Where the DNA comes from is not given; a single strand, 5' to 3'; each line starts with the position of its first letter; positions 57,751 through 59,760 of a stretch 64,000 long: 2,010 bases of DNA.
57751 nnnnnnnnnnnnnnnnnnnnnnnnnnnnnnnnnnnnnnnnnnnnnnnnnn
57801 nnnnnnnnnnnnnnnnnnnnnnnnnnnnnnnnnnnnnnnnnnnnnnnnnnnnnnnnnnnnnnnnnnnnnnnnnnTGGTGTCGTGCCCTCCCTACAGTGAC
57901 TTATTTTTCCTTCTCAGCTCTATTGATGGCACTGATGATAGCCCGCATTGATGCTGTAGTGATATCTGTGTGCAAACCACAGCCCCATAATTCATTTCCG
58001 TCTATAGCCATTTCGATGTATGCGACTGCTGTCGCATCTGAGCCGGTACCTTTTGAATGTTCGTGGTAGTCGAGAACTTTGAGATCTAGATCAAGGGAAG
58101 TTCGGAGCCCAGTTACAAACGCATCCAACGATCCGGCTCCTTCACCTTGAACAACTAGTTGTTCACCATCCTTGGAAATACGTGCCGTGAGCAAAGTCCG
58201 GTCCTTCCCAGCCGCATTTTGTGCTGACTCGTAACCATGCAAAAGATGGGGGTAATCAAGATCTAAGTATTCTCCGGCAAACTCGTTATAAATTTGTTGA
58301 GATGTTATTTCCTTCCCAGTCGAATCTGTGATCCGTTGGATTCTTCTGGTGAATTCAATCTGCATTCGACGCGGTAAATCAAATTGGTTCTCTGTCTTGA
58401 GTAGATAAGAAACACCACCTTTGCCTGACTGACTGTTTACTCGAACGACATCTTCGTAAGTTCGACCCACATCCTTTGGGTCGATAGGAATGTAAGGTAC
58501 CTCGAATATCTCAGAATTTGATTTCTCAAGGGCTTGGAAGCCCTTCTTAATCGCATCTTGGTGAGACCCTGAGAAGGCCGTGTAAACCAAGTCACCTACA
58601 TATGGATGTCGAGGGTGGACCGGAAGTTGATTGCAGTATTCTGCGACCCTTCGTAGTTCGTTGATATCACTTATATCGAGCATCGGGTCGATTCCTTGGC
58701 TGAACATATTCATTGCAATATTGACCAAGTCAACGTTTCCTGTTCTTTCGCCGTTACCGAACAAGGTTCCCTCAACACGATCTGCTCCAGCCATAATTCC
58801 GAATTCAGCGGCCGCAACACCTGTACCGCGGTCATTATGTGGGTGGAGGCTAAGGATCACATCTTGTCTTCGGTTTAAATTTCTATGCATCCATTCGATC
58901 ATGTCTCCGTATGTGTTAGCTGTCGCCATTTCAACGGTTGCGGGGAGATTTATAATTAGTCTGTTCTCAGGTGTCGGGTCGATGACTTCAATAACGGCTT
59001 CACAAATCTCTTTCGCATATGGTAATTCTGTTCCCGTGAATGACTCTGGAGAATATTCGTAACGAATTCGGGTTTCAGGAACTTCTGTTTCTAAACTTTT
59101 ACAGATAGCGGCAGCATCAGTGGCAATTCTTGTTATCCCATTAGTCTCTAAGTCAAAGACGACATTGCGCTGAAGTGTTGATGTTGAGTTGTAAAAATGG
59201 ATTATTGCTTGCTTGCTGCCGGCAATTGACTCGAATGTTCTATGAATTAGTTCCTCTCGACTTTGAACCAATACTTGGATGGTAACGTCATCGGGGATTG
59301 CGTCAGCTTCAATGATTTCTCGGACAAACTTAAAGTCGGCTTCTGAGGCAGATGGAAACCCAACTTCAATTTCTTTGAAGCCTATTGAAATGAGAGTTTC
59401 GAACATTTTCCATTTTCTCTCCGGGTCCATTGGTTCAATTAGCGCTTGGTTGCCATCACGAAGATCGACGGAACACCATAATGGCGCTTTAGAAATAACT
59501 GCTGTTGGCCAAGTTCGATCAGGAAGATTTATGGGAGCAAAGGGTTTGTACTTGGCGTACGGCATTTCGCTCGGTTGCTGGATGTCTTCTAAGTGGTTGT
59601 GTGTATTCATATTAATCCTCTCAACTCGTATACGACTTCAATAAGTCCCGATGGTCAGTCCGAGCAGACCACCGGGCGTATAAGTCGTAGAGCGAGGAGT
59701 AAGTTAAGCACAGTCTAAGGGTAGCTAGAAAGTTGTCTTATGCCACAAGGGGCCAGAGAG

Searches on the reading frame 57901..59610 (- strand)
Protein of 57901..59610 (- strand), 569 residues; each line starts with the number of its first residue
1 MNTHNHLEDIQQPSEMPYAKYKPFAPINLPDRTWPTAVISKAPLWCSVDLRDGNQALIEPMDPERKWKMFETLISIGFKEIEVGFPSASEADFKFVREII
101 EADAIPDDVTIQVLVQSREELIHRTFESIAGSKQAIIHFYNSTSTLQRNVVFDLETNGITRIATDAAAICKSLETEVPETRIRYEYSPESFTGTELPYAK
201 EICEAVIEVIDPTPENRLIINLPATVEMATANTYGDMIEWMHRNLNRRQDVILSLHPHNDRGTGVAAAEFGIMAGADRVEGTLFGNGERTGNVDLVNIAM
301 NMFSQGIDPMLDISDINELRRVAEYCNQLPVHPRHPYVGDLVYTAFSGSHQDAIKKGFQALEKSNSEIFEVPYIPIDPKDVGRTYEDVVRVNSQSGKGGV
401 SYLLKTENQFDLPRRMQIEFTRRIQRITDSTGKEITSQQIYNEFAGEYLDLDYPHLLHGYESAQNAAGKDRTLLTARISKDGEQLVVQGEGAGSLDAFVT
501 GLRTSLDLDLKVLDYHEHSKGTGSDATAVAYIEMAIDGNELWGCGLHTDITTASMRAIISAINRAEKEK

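Call 34: search_protein_families(library=pfam, proteins=[window:57901-59610:-], max_evalue=0.00001)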
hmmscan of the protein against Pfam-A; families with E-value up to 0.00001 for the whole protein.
window:57901-59610:- (569 aa): 3 families
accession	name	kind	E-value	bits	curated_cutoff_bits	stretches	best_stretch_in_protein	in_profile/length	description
PF00682.25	HMGL-like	-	1.7e-73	247.7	29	1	44-321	3-258/260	HMGL-like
PF22615.1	IPMS_D2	-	3.4e-35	120.6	27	1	340-405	1-66/66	Alpha-isopropylmalate synthase, post-catalytic domain-like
PF08502.15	LeuA_dimer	-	3.3e-24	85.7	24.9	1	435-565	2-130/131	LeuA allosteric (dimerisation) domain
